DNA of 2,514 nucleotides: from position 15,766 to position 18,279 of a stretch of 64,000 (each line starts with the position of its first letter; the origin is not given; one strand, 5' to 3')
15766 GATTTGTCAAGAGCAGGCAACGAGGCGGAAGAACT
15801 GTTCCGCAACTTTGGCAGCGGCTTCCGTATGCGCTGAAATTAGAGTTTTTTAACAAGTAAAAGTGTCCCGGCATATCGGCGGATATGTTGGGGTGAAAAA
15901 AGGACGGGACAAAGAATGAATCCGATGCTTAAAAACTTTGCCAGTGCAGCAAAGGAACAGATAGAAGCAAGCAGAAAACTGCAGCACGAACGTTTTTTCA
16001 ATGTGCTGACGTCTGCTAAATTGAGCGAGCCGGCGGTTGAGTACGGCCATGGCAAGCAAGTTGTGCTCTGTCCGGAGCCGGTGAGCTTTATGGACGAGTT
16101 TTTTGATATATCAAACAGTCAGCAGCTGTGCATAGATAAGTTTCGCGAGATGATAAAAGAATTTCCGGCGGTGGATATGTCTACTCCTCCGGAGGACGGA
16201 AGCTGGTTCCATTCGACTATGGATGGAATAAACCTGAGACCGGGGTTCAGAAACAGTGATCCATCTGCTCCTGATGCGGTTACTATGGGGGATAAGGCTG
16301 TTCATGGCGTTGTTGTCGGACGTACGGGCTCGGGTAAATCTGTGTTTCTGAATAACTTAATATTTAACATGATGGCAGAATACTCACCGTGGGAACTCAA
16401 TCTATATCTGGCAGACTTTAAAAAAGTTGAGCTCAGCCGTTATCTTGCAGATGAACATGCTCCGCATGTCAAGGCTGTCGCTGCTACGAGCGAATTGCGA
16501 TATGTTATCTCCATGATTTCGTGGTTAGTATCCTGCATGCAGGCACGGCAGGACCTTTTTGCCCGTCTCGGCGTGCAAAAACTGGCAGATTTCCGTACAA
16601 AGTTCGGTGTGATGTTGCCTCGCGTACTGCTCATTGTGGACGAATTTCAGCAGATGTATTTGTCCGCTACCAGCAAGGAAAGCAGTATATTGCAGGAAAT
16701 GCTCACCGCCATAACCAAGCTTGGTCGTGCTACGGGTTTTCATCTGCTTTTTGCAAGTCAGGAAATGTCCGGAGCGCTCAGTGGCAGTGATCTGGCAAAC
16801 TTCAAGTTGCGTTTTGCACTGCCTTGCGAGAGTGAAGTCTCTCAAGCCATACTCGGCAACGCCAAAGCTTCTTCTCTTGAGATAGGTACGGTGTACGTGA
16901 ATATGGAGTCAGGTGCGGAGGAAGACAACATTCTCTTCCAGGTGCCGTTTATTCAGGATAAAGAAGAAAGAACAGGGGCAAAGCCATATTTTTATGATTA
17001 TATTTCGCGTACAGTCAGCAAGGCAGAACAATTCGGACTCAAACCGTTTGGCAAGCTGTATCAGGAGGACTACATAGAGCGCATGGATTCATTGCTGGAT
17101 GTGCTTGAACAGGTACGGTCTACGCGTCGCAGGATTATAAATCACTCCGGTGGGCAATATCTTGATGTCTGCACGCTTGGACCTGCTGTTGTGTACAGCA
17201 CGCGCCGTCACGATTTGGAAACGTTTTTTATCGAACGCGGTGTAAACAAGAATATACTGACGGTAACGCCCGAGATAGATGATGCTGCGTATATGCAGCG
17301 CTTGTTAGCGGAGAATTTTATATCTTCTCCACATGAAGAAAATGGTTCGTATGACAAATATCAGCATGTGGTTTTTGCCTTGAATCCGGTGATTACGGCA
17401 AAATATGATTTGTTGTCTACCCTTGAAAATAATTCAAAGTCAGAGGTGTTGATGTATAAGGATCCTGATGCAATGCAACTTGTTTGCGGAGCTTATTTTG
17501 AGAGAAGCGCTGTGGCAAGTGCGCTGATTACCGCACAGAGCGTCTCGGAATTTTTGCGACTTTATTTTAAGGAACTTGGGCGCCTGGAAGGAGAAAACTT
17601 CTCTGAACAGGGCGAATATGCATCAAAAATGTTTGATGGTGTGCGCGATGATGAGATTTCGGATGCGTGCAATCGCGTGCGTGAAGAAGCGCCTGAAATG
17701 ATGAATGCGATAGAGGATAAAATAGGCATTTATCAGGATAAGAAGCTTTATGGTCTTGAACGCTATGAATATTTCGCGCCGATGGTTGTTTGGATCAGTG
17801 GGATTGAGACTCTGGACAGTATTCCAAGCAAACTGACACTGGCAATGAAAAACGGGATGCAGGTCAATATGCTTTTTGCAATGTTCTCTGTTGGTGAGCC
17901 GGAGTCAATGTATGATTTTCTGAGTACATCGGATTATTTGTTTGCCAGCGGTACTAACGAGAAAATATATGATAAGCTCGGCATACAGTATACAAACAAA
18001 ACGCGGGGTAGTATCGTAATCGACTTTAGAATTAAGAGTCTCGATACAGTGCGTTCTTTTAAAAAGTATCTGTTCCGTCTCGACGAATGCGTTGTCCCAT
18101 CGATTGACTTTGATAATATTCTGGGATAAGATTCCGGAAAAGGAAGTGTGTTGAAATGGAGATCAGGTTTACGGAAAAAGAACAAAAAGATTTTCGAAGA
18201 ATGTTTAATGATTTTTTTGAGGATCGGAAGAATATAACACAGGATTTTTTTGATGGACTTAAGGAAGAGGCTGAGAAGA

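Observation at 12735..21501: Five-gene operon built around a split FtsK/SpoIIIE (EssC-like) ATPase: candidate divergent type VII-like export/effector system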

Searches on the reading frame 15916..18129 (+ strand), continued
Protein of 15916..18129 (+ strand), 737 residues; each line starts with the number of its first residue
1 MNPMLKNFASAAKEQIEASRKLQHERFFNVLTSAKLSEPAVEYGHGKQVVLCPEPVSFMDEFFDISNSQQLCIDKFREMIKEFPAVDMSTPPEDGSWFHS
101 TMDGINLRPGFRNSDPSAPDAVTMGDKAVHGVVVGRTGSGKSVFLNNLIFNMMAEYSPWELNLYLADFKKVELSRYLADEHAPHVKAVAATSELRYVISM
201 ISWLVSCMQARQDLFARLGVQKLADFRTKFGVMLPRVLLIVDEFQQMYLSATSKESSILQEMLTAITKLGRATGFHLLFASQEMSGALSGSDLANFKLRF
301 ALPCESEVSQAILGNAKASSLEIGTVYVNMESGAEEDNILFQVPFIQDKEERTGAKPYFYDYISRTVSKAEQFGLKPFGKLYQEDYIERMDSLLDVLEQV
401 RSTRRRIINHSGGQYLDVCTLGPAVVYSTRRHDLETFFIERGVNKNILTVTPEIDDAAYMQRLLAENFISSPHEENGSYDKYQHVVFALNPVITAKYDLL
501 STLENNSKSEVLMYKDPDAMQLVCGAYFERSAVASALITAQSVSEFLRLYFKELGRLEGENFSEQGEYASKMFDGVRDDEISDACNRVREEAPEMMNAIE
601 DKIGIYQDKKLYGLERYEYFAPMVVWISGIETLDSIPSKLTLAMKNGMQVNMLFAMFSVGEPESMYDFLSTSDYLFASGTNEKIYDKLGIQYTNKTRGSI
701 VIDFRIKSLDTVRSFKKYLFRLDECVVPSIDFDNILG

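Call 82: search_protein_families(library=pfam, proteins=[L011:8509-9585:+, L011:9569-10555:+, L011:10542-12122:+, L013:6107-7726:+, L003:13452-16697:+], max_evalue=0.01)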
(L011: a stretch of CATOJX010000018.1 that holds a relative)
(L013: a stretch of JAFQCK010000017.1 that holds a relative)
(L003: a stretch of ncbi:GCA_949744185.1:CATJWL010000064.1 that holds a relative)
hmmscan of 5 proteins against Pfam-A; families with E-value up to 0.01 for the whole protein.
L011:8509-9585:+ (358 aa): 2 families
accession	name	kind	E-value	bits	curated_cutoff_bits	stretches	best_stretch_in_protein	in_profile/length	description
PF08495.15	FIST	-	2.1e-15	57.6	23.2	1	33-213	4-188/189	FIST N domain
PF10442.14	FIST_C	-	3.9e-12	46.9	28.5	1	216-343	1-130/131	FIST C domain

L011:9569-10555:+ (328 aa): 6 families
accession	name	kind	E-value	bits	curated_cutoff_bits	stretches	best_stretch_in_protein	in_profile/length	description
PF00015.26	MCPsignal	-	2.5e-31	109.2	34.6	1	121-270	8-157/172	Methyl-accepting chemotaxis protein (MCP) signalling domain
PF06009.19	Laminin_II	-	4.5e-05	23.9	33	0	76-175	6-103/138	Laminin Domain II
PF11932.13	DUF3450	-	0.0014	18.4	32.6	1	73-156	16-99/241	Protein of unknown function (DUF3450)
PF07889.17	DUF1664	-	0.0015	19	34.6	1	77-141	56-120/124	Protein of unknown function (DUF1664)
PF24564.1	DUF7605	-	0.004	17.5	27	0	76-154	60-139/183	Domain of unknown function (DUF7605)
PF04108.17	ATG17_like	-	0.0076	16.2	43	0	71-286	114-306/355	Autophagy protein ATG17-like domain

L011:10542-12122:+ (526 aa): 6 families
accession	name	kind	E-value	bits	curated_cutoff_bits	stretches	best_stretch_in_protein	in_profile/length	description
PF00009.33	GTP_EFTU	-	9.7e-51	172.5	26.5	1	10-271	2-185/188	Elongation factor Tu GTP binding domain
PF16658.11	RF3_C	-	2.8e-47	160.3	40.1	1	384-512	1-131/132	Class II release factor RF3, C-terminal domain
PF22042.2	EF-G_D2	-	2.9e-27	95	27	1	292-376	2-82/84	Elongation factor G domain 2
PF03144.31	GTP_EFTU_D2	-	8.7e-11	42.5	30.3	1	310-376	2-73/73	Elongation factor Tu domain 2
PF01926.29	MMR_HSR1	-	1.7e-05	25.3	21.9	1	15-141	3-113/113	50S ribosome-binding GTPase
PF03205.20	MobB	-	0.0079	16.5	26.6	0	185-232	65-112/133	Molybdopterin guanine dinucleotide synthesis protein B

L013:6107-7726:+ (539 aa): 0 families

L003:13452-16697:+ (1081 aa): 1 family
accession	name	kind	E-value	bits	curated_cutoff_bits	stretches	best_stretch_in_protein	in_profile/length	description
PF03496.20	ADPrib_exo_Tox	-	6.6e-18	65.2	23.4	1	470-656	7-180/196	ADP-ribosyltransferase exoenzyme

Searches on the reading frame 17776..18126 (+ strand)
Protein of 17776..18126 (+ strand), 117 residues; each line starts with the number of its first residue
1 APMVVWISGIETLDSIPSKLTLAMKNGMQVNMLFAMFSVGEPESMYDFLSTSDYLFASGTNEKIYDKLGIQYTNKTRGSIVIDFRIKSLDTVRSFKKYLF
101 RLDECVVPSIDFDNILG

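Call 27: find_related_loci(query=A2, collection=metagenome_contigs, flank=10000)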
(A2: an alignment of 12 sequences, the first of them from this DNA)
Query A2 (117 aa) in metagenome_contigs; peptide patterns used: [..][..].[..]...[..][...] (x = any residue, [..] = any of these).
162 stretches matched a pattern; 40 encode a relative of the query (tblastn E <= 1e-3); 40 distinct loci.
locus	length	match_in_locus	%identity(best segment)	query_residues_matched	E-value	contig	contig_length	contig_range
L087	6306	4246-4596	54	1-117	3e-41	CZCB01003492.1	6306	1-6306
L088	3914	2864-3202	56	6-117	3e-36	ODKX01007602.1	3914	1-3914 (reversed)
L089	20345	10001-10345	45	2-116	2e-31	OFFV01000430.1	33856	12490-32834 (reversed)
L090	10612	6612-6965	42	1-117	7e-27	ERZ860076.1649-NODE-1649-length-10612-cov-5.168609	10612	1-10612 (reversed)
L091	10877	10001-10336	40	2-113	9e-27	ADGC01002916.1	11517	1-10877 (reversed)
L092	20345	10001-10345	41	2-116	8e-27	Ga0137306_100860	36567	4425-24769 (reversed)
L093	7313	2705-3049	45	4-117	1e-26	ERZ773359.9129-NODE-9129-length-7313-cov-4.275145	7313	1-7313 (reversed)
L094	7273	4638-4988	43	2-117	5e-26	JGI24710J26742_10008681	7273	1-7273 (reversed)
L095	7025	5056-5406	43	2-117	5e-26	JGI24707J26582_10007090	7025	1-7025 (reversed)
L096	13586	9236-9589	42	1-117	6e-26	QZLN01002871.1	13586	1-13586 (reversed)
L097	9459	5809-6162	41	1-117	7e-26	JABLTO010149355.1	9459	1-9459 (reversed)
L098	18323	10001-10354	41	1-117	7e-26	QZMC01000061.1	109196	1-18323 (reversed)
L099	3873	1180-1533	42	1-117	7e-26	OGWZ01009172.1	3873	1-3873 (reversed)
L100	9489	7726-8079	43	1-117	1e-25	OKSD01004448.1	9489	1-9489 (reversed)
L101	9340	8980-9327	42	2-116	1e-25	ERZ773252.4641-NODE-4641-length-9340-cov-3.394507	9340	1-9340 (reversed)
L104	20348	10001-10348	44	2-116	2e-25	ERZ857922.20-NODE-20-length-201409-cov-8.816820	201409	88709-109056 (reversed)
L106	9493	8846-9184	39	4-116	3e-25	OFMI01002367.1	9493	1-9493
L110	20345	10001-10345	42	2-116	6e-25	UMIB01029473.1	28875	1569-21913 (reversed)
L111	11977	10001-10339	39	4-116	1e-24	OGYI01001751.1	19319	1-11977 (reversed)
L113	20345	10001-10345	42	4-117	2e-24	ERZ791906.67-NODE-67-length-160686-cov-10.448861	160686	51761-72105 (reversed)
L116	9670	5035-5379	42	4-117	3e-24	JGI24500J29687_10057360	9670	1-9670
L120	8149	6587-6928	39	4-116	2e-23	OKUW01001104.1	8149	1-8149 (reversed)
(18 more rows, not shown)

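Call 32: search_protein_families(library=pfam, proteins=[L089:10370-12640:+, L089:13547-16132:+, L104:10370-11869:+], max_evalue=0.05)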
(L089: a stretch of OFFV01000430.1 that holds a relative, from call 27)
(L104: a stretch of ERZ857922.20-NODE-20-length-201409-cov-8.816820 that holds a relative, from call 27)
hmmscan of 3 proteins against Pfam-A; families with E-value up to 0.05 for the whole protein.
L089:10370-12640:+ (756 aa): 2 families
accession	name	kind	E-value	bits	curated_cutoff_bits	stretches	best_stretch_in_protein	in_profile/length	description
PF15644.12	Gln_amidase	-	3.2e-12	48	24.1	1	543-660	2-113/114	Papain fold toxin 1, glutamine deamidase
PF01442.23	Apolipoprotein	-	0.042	14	90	0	331-368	54-91/190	Apolipoprotein A1/A4/E domain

L089:13547-16132:+ (861 aa): 5 families
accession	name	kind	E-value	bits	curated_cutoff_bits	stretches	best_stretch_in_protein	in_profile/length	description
PF08238.18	Sel1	-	1.6e-20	73.2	30.7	2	58-93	1-36/36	Sel1 repeat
PF04212.24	MIT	-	0.0011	19.5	30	1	27-55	5-33/66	MIT (microtubule interacting and transport) domain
PF13176.12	TPR_7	-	0.0039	17.6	27.9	0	38-53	11-26/36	Tetratricopeptide repeat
PF07719.23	TPR_2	-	0.019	15.5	27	1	27-55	2-30/34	Tetratricopeptide repeat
PF13432.12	TPR_16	-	0.04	14.8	32.7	0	38-68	9-41/65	Tetratricopeptide repeat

L104:10370-11869:+ (499 aa): 1 family
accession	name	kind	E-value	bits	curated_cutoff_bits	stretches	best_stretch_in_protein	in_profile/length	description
PF04353.18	Rsd_AlgQ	-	0.047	14.1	35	0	30-102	59-129/150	Regulator of RNA polymerase sigma(70) subunit, Rsd/AlgQ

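Call 74: search_protein_families(library=pfam, proteins=[L098:6724-7335:+, L104:7314-8108:+, L106:6257-6943:+, L110:7372-8076:+, L111:7427-8107:+, L113:7366-8100:+, L116:2400-3134:+, L120:3951-4685:+], max_evalue=0.01)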
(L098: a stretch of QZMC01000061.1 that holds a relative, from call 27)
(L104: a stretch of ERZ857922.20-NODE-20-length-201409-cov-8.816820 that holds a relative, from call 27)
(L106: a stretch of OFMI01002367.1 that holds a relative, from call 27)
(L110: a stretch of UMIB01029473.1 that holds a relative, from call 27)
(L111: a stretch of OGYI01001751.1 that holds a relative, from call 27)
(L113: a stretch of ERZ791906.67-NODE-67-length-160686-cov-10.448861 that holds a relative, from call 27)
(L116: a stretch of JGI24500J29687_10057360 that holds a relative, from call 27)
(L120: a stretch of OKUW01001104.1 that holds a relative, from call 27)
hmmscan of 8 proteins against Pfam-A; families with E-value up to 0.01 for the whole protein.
L098:6724-7335:+ (203 aa): 0 families

L104:7314-8108:+ (264 aa): 0 families

L106:6257-6943:+ (228 aa): 0 families

L110:7372-8076:+ (234 aa): 1 family
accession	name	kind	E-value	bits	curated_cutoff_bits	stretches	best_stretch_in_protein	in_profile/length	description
PF04380.18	BMFP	-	0.002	19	37.2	0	127-150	47-70/77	Membrane fusogenic activity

L111:7427-8107:+ (226 aa): 0 families

L113:7366-8100:+ (244 aa): 0 families

L116:2400-3134:+ (244 aa): 0 families

L120:3951-4685:+ (244 aa): 0 families

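Call 75: search_protein_families(library=pfam, proteins=[L089:7294-8028:+, L091:7400-8104:+], max_evalue=0.01)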
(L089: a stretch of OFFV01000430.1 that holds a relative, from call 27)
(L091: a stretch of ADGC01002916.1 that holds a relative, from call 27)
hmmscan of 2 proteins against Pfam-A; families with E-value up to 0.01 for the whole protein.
L089:7294-8028:+ (244 aa): 0 families

L091:7400-8104:+ (234 aa): 1 family
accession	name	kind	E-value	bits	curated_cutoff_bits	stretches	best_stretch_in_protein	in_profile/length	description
PF01186.22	Lysyl_oxidase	-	0.0046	17.1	20.4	1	8-82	16-92/204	Lysyl oxidase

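Call 82: search_protein_families(library=pfam, proteins=[L106:4657-6237:+, L111:5984-7396:+, L106:1862-3991:+, L106:4001-4660:+, L092:10332-11714:+], max_evalue=0.01)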
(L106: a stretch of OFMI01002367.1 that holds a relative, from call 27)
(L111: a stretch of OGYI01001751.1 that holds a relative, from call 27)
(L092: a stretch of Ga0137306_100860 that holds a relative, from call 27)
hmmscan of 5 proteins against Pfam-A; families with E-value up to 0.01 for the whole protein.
L106:4657-6237:+ (526 aa): 0 families

L111:5984-7396:+ (470 aa): 1 family
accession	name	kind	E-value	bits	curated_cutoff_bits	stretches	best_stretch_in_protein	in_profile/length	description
PF20573.4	DUF6782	-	0.0037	17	27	1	46-105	63-116/241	Putative metallopeptidase family (DUF6782)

L106:1862-3991:+ (709 aa): 1 family
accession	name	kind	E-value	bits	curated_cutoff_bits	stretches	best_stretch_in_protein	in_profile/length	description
PF11938.13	DUF3456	-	0.0025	18.6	21.1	0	591-624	107-142/150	TLR4 regulator and MIR-interacting MSAP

L106:4001-4660:+ (219 aa): 0 families

L092:10332-11714:+ (460 aa): 0 families

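Call 93: find_related_loci(query=A2, collection=viral_contigs, flank=10000)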
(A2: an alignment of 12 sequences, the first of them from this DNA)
Query A2 (117 aa) in viral_contigs; peptide patterns used: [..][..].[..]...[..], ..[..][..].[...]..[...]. (x = any residue, [..] = any of these).
82 stretches matched a pattern, but none encodes a relative of the query by tblastn (E <= 1e-3).
